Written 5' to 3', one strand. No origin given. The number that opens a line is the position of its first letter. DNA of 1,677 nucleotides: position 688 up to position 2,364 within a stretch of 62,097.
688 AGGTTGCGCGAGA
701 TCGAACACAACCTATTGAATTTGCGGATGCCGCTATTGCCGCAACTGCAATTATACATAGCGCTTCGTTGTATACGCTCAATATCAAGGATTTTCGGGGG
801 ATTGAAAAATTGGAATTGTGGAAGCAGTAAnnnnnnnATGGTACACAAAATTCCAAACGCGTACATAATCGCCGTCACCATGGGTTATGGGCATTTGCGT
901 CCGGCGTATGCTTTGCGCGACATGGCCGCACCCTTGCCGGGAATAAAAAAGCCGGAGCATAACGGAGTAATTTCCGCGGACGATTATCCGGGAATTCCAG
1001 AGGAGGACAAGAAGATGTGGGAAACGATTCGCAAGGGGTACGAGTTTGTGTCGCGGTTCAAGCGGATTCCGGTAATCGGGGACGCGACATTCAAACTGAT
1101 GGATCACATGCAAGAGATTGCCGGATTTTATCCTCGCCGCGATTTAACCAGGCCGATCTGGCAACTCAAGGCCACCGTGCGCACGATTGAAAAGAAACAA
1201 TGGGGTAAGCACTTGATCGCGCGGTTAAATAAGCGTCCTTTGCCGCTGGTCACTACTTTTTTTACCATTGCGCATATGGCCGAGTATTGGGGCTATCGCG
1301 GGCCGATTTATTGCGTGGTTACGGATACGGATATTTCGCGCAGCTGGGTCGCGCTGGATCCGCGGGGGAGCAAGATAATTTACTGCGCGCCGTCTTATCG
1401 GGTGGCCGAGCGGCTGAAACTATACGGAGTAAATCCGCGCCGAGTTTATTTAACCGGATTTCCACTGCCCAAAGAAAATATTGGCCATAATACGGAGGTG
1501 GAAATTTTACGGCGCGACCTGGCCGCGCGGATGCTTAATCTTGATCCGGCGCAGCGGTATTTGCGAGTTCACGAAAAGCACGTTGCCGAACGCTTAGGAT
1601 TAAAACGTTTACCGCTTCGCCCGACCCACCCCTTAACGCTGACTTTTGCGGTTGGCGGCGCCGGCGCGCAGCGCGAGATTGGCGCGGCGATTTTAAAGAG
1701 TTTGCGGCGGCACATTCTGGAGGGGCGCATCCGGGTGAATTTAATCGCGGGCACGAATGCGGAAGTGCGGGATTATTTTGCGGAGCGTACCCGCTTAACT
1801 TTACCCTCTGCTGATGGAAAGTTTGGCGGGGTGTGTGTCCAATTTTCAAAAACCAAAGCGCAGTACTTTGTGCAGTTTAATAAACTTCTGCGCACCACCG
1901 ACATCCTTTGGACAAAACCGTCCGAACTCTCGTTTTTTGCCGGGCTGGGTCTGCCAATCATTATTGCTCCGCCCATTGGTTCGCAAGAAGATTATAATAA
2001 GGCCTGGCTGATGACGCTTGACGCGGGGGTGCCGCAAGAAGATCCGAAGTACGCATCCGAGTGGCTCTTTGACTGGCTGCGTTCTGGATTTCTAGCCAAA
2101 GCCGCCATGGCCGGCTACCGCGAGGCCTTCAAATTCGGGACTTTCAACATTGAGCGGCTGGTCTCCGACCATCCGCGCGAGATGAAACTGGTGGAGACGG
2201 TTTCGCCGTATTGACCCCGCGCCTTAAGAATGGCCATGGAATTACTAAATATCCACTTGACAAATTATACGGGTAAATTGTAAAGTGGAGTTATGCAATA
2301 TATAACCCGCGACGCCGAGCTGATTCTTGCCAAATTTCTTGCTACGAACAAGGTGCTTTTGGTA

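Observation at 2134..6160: Three diverging copies of one gene's 3' end bracket two single-gene cassettes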

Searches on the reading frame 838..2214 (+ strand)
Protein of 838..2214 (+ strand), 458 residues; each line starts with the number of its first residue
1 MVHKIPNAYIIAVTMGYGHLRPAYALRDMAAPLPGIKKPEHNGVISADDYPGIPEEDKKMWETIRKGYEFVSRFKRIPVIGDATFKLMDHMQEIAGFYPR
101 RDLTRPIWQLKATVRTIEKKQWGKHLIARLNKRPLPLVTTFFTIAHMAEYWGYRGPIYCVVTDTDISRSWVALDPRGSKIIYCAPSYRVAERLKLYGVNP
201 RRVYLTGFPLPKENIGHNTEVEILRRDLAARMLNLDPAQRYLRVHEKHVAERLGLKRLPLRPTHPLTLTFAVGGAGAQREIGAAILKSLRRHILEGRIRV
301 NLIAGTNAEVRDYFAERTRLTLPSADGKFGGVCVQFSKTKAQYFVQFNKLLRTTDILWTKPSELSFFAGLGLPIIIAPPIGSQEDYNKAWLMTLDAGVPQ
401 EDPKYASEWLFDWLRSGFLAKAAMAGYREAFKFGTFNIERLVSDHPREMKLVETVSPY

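Call 5: search_protein_families(library=pfam, proteins=[window:838-2214:+], max_evalue=0.01)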
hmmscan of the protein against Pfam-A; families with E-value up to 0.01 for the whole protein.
window:838-2214:+ (458 aa): 1 family
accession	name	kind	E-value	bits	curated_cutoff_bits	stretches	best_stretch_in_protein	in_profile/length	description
PF22053.2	DUF6938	-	2.4e-11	44.1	27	2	264-316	36-88/236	Domain of unknown function (DUF6938)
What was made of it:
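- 838..2214 (+): Conserved DUF6938 gene (458 aa), the left anchor of the hotspot; intact. Pfam PF22053 (call 5).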

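Call 7: find_homologous_proteins(query=window:838-2214:+, max_evalue=1e-20)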
Query window:838-2214:+ (458 aa): 7187 proteins with E <= 1e-20 among 8000 candidates; the best 120 are listed.
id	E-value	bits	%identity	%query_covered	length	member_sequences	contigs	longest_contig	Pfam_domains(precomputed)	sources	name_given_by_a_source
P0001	0.0e+0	1032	100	97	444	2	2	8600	PF22053.3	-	-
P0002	5.0e-263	891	83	100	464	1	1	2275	PF22053.3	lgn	-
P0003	4.7e-254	861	80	100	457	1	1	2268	PF22053.3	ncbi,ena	-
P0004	2.4e-253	859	81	99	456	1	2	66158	PF22053.3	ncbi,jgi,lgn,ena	-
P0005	7.0e-248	841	80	100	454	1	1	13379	PF22053.3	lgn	-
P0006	4.1e-246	835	78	100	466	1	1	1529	PF22053.3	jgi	-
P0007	1.1e-238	811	76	100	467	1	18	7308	PF22053.3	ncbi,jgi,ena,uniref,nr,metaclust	ncbi:hypothetical protein A3B21_03310 [Candidatus Uhrbacteria bacterium RIFCSPLOWO2_01_FULL_47_24]|u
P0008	3.0e-238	809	76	100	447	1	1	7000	PF22053.3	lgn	-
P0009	2.0e-233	793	74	100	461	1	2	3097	PF22053.3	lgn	-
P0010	3.5e-232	789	73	100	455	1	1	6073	PF22053.3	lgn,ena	-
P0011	1.4e-224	764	73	99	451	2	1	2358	PF22053.3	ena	-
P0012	4.0e-223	759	71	100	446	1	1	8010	PF22053.3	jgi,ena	-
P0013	1.9e-215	734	71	100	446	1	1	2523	PF22053.3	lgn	-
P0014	2.4e-213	727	75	91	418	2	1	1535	PF22053.3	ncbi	-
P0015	1.8e-210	718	71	98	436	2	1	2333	PF22053.3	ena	-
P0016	6.5e-200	683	78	81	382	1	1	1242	PF22053.3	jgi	-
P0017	6.9e-161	554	57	99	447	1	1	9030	PF22053.3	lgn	-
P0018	4.8e-160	551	53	100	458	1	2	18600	PF22053.3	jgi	jgi:hypothetical protein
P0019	5.1e-160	551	55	98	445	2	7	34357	PF22053.3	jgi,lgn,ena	jgi:hypothetical protein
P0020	1.1e-159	550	74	70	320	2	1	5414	PF22053.3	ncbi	-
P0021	1.9e-159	549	54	100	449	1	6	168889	PF22053.3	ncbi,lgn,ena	ncbi:MAG: hypothetical protein AAB358_01740 [Patescibacteria group bacterium]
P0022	4.2e-158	545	58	97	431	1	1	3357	PF22053.3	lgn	-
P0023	3.1e-157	542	53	100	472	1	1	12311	PF22053.3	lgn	-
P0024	3.4e-157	542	74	69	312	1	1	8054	PF22053.3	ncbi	-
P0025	6.5e-157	541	52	100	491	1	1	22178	PF22053.3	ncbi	-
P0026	1.0e-156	540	54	100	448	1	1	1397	PF22053.3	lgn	-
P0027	1.7e-156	540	53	100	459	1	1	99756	PF22053.3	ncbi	-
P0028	3.0e-156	539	55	100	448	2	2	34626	PF22053.3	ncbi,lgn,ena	ncbi:MAG: hypothetical protein AAB444_01045 [Patescibacteria group bacterium]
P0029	3.0e-155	535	54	98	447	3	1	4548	PF22053.3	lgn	-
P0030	8.6e-155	534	53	100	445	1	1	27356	PF22053.3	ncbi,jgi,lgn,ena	ncbi:MAG: hypothetical protein WC610_02980 [Patescibacteria group bacterium]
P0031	1.3e-154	533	53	100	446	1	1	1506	PF22053.3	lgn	-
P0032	2.9e-154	532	54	99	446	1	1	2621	PF22053.3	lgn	-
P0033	4.4e-154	532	52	98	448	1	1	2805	PF22053.3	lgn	-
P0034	1.4e-153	530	52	100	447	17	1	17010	PF22053.3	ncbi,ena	-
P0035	1.5e-153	530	52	99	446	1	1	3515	PF22053.3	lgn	-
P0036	1.7e-153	530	53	100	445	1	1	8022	PF22053.3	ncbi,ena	-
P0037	1.8e-153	530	53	98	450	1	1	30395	PF22053.3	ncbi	-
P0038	3.7e-153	529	55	99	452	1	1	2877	PF22053.3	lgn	-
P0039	5.6e-153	528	50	100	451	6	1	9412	PF22053.3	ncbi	-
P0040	7.0e-153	528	52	99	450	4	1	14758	PF22053.3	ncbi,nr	ncbi:MAG: hypothetical protein HY422_00935 [Candidatus Komeilibacteria bacterium]|nr:hypothetical pr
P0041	1.2e-152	527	53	100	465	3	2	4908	PF22053.3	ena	-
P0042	1.3e-152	527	52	98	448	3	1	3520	PF22053.3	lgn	-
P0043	1.6e-152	527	54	98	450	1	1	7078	PF22053.3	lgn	-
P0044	3.5e-152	525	53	98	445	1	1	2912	PF22053.3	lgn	-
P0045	4.6e-152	525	52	98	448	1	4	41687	PF22053.3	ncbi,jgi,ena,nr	ncbi:MAG TPA: hypothetical protein VJB67_02105 [Patescibacteria group bacterium]|nr:hypothetical pro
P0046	6.6e-152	524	52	98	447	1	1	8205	PF22053.3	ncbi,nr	ncbi:MAG: hypothetical protein HY982_02290 [Candidatus Magasanikbacteria bacterium]|nr:hypothetical 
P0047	7.3e-152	524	52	98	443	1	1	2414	PF22053.3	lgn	-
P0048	7.9e-152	524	52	99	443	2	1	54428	PF22053.3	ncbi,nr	ncbi:hypothetical protein HZA86_02950 [Candidatus Uhrbacteria bacterium]|nr:hypothetical protein [Ca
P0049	1.2e-151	524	52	98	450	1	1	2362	PF22053.3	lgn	-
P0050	1.4e-151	523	52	100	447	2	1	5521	PF22053.3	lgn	-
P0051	1.8e-151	523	51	100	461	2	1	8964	PF22053.3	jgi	jgi:RNA-binding protein YhbY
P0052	2.3e-151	523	54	95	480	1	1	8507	PF22053.3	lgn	-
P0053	2.5e-151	523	53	97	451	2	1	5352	PF22053.3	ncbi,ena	-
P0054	3.5e-151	522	53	98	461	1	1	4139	PF22053.3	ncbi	-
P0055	5.3e-151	521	53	98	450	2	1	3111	PF22053.3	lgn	-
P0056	5.8e-151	521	52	99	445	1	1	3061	PF22053.3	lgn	-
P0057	9.4e-151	521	53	100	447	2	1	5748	PF22053.3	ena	-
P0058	1.1e-150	520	52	98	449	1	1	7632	PF22053.3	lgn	-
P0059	1.1e-150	520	52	100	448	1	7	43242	PF22053.3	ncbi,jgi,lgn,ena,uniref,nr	ncbi:MAG: hypothetical protein A3B30_02510 [Candidatus Komeilibacteria bacterium RIFCSPLOWO2_01_FULL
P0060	1.2e-150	520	52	100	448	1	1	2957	PF22053.3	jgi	jgi:hypothetical protein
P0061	1.2e-150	520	52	99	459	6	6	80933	PF22053.3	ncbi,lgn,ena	-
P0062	1.3e-150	520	52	98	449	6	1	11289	PF22053.3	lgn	-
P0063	1.9e-150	520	52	99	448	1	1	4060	PF22053.3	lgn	-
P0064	2.6e-150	519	53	98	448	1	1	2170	PF22053.3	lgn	-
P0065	2.7e-150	519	52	99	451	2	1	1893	PF22053.3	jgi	-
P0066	3.2e-150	519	51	100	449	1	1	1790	PF22053.3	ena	-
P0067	4.6e-150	518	54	98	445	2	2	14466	PF22053.3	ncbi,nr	ncbi:MAG: hypothetical protein KBB55_02165 [Candidatus Buchananbacteria bacterium]|nr:hypothetical p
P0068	8.4e-150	518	53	99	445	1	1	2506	PF22053.3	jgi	-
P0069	9.5e-150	517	54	97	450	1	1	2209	PF22053.3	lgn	-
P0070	9.6e-150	517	52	100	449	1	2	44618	PF22053.3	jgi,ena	jgi:hypothetical protein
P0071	1.1e-149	517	52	98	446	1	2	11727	PF22053.3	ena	-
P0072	1.5e-149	517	53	97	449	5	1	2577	PF22053.3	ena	-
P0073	1.5e-149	517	53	98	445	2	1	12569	PF22053.3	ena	-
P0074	1.5e-149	517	50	99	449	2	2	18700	PF22053.3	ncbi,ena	-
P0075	1.5e-149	517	54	96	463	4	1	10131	PF22053.3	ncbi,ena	-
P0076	1.6e-149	517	51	100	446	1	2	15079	PF22053.3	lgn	-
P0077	1.7e-149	516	52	97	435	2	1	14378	PF22053.3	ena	-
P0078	2.1e-149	516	54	96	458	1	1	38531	PF22053.3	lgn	-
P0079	2.1e-149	516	50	99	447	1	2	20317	PF22053.3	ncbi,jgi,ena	ncbi:MAG: hypothetical protein WCL61_01855 [bacterium]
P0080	2.3e-149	516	53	98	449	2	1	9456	PF22053.3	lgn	-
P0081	2.8e-149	516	52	98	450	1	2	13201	PF22053.3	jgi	jgi:hypothetical protein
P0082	2.8e-149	516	53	99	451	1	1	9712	PF22053.3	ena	-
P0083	3.0e-149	516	52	98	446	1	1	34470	PF22053.3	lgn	-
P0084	3.2e-149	516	53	97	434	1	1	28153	PF22053.3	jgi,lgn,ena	-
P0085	3.2e-149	516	53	98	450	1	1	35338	PF22053.3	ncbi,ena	-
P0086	3.4e-149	516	52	100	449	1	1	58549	PF22053.3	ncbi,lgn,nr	ncbi:MAG: hypothetical protein Q7K65_02230 [Candidatus Buchananbacteria bacterium]|nr:hypothetical p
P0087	3.5e-149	515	52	100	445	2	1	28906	PF22053.3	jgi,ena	-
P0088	4.4e-149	515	51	100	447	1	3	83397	PF22053.3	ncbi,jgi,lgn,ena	ncbi:MAG: hypothetical protein WCP18_04065 [bacterium]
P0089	4.7e-149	515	51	100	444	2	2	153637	PF22053.3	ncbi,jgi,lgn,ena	-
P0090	8.2e-149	514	51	98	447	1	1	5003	PF22053.3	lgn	-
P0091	1.4e-148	513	51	98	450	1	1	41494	PF22053.3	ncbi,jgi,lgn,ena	ncbi:MAG: hypothetical protein WCX71_03310 [Candidatus Buchananbacteria bacterium]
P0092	1.7e-148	513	53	95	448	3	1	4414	PF22053.3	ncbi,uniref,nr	ncbi:MAG: hypothetical protein COV60_02730 [Candidatus Magasanikbacteria bacterium CG11_big_fil_rev_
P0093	2.0e-148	513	52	97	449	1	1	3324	PF22053.3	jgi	-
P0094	2.5e-148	513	52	98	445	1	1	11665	PF22053.3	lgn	-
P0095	2.5e-148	513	51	100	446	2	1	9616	PF22053.3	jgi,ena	-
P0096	2.8e-148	513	52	98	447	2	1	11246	PF22053.3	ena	-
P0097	3.1e-148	512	52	97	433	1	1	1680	PF22053.3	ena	-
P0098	3.3e-148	512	54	97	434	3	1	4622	PF22053.3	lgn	-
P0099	4.2e-148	512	52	98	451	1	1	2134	PF22053.3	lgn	-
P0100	4.3e-148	512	52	99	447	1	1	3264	PF22053.3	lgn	-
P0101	5.2e-148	512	52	97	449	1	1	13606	PF22053.3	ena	-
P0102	7.1e-148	511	51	98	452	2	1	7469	PF22053.3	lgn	-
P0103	8.0e-148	511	51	100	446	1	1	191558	PF22053.3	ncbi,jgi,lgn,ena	ncbi:MAG: hypothetical protein WC518_02480 [Patescibacteria group bacterium]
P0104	8.3e-148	511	51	100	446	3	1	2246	PF22053.3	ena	-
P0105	1.2e-147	510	51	100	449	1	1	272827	PF22053.3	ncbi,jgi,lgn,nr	ncbi:MAG: hypothetical protein RB292_02140 [Patescibacteria group bacterium]|jgi:hypothetical protei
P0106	1.2e-147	510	52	99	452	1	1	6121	PF22053.3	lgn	-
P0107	1.2e-147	510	50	100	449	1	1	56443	PF22053.3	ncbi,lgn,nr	ncbi:MAG: hypothetical protein PHC97_03425 [Patescibacteria group bacterium]|nr:hypothetical protein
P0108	1.4e-147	510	51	98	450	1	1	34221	PF22053.3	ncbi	-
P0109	1.6e-147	510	52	96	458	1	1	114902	PF22053.3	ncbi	-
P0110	1.8e-147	510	51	100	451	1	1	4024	PF22053.3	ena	-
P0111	2.5e-147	509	50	100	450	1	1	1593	PF22053.3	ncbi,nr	ncbi:MAG: hypothetical protein NTX82_07630 [Candidatus Parcubacteria bacterium]|nr:hypothetical prot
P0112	2.5e-147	509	53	95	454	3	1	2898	PF22053.3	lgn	-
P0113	2.7e-147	509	52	99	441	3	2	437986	PF22053.3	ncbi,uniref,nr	ncbi:hypothetical protein GW933_00695 [Candidatus Falkowbacteria bacterium]|uniref:DUF6938 domain-co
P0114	3.2e-147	509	52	95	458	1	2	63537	PF22053.3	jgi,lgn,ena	-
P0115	3.5e-147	509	52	99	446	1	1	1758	PF22053.3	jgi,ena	-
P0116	4.2e-147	509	51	100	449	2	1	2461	PF22053.3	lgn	-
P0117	4.3e-147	509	50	100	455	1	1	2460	PF22053.3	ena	-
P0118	5.5e-147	508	52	100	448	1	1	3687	PF22053.3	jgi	jgi:hypothetical protein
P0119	5.9e-147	508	51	99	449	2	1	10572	PF22053.3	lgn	-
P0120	6.3e-147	508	51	100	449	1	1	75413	PF22053.3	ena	-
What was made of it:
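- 838..2214 (+): The closest are 70-83% identical; the one close orthologue that carries a source name is from Candidatus Uhrbacteria (call 7).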

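Call 8: find_related_loci(query=window:838-2214:+, collection=genome_contigs, flank=10000)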
Query window:838-2214:+ (458 aa) in genome_contigs; peptide patterns used: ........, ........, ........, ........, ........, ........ (x = any residue, [..] = any of these).
33 stretches matched a pattern; 2 encode a relative of the query (tblastn E <= 1e-3); 2 distinct loci.
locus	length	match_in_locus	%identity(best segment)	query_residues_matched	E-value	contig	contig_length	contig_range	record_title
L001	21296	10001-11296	53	8-442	3e-142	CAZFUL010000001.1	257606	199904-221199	MAG TPA_asm: uncultured Gammaproteobacteria bacterium isolate SRP286056_co2_597 genome assembly, contig: NODE_28_length_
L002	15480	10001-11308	52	5-442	4e-140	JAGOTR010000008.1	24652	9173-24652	MAG: Candidatus Magasanikiibacteriota bacterium isolate Gw_Eff_bin_437 Gw_Eff_3952_length_24652_cov_13.041101, whole gen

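Call 10: find_encoding_contigs(protein=P0001, flank=10000, max_places=10)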
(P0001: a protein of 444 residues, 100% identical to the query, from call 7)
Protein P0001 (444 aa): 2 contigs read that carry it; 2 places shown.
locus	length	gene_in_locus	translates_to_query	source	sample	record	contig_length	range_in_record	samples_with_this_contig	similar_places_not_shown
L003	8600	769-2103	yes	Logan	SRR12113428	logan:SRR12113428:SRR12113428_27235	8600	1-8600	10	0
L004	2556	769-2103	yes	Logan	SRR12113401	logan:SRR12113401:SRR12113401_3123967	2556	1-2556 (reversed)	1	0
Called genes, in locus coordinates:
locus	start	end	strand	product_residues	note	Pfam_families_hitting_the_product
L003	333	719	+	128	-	PF01850:PIN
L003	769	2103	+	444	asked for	PF22053:DUF6938 (faint)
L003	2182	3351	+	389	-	PF13173:AAA_14, PF13401:AAA_22 (faint), PF13635:DUF4143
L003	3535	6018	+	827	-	-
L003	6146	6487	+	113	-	-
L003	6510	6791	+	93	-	-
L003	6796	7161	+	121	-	-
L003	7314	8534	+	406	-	-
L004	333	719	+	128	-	PF01850:PIN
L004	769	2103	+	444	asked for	PF22053:DUF6938 (faint)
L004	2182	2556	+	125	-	?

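Call 11: find_related_loci(query=window:838-2214:+, collection=metagenome_contigs, flank=10000)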
Query window:838-2214:+ (458 aa) in metagenome_contigs; peptide patterns used: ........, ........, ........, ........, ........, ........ (x = any residue, [..] = any of these).
86 stretches matched a pattern; 5 encode a relative of the query (tblastn E <= 1e-3); 5 distinct loci.
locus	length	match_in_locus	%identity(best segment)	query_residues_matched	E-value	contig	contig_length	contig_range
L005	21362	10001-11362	81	4-458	0e+0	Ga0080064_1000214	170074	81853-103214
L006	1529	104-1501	78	1-458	0e+0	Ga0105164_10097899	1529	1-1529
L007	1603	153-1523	80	1-458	0e+0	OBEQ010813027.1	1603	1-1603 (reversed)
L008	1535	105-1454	76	4-457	0e+0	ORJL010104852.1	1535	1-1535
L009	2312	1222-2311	46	8-390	6e-92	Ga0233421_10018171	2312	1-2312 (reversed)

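Call 12: find_encoding_contigs(protein=P0004, flank=10000, max_places=4)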
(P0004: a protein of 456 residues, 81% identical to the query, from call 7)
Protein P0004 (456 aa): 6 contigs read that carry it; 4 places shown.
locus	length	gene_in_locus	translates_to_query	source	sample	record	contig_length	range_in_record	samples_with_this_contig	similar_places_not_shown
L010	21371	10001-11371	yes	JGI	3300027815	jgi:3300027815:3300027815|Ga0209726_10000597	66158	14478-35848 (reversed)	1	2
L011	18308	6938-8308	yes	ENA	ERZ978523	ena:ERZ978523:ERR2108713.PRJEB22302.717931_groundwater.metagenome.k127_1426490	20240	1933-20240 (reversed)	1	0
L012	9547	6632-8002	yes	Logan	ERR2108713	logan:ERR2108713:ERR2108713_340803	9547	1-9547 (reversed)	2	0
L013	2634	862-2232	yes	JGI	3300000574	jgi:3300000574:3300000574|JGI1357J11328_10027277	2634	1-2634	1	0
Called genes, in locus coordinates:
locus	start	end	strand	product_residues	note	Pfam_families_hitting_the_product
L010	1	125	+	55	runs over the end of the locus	PF04964:Flp_Fap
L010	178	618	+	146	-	-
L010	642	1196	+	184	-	-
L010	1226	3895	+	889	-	-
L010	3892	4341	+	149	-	PF07811:TadE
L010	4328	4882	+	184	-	-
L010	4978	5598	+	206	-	PF08666:SAF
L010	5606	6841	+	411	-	PF00437:T2SSE, PF27713:UCP018868 (weak)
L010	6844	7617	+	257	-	PF00482:T2SSF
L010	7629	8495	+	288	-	PF00482:T2SSF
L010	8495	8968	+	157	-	PF01478:Peptidase_A24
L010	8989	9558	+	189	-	-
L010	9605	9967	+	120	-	PF05635:23S_rRNA_IVP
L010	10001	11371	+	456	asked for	PF22053:DUF6938 (faint)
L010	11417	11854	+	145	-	-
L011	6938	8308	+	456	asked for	PF22053:DUF6938 (faint)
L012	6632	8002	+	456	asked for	PF22053:DUF6938 (faint)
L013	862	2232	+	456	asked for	PF22053:DUF6938 (faint)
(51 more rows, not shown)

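Call 19: find_encoding_contigs(protein=P0005, flank=10000, max_places=3)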
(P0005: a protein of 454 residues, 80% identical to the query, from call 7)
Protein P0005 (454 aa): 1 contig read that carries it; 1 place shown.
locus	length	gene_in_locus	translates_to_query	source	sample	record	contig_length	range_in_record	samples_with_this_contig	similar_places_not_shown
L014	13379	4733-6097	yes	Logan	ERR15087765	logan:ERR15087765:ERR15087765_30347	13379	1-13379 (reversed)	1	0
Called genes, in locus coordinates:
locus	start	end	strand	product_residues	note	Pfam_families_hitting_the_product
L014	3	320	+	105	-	?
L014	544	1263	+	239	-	PF01909:NTP_transf_2 (weak), PF18765:Polbeta (faint)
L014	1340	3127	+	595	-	PF00664:ABC_membrane, PF00005:ABC_tran, PF02463:SMC_N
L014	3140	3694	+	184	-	PF28549:NDPSase_N, PF00293:NUDIX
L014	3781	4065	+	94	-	PF00216:Bac_DNA_binding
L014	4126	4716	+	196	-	-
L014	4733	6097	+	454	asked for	PF22053:DUF6938 (weak)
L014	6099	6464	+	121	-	-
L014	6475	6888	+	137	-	-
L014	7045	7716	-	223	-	-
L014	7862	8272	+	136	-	PF01641:SelR, PF24046:At4g08330 (faint)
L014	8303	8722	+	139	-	PF08570:DUF1761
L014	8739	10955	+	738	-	PF00912:Transgly, PF00905:Transpeptidase, PF06832:BiPBP_C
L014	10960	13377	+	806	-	?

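Call 20: find_encoding_contigs(protein=P0007, flank=10000, max_places=6)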
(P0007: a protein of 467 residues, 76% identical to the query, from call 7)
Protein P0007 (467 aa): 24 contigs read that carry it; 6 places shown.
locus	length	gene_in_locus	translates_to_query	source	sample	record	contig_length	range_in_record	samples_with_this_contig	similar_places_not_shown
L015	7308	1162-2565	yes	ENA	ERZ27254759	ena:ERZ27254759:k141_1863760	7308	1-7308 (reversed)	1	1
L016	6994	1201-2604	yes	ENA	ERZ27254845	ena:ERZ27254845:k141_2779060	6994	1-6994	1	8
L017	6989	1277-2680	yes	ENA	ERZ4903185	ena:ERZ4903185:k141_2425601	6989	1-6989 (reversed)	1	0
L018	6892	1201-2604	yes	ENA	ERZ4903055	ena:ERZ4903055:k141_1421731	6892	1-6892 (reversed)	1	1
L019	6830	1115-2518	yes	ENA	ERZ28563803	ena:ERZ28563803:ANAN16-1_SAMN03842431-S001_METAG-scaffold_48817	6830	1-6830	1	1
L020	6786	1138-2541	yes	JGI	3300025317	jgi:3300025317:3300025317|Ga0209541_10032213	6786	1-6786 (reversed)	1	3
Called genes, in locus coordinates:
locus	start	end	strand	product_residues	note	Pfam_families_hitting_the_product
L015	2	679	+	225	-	?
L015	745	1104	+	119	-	PF05635:23S_rRNA_IVP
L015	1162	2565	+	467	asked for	PF22053:DUF6938 (weak)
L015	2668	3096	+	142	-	-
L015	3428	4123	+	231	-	PF01628:HrcA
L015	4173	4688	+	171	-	PF01025:GrpE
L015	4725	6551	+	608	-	PF00012:HSP70, PF06723:MreB_Mbl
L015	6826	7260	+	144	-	PF01797:Y1_Tnp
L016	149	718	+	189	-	-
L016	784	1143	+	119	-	PF05635:23S_rRNA_IVP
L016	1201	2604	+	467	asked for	PF22053:DUF6938 (weak)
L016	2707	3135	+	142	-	-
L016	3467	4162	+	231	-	PF01628:HrcA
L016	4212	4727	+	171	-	PF01025:GrpE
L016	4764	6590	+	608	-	PF00012:HSP70, PF06723:MreB_Mbl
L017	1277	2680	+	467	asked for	PF22053:DUF6938 (weak)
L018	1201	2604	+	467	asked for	PF22053:DUF6938 (weak)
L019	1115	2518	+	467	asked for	PF22053:DUF6938 (weak)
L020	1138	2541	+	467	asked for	PF22053:DUF6938 (weak)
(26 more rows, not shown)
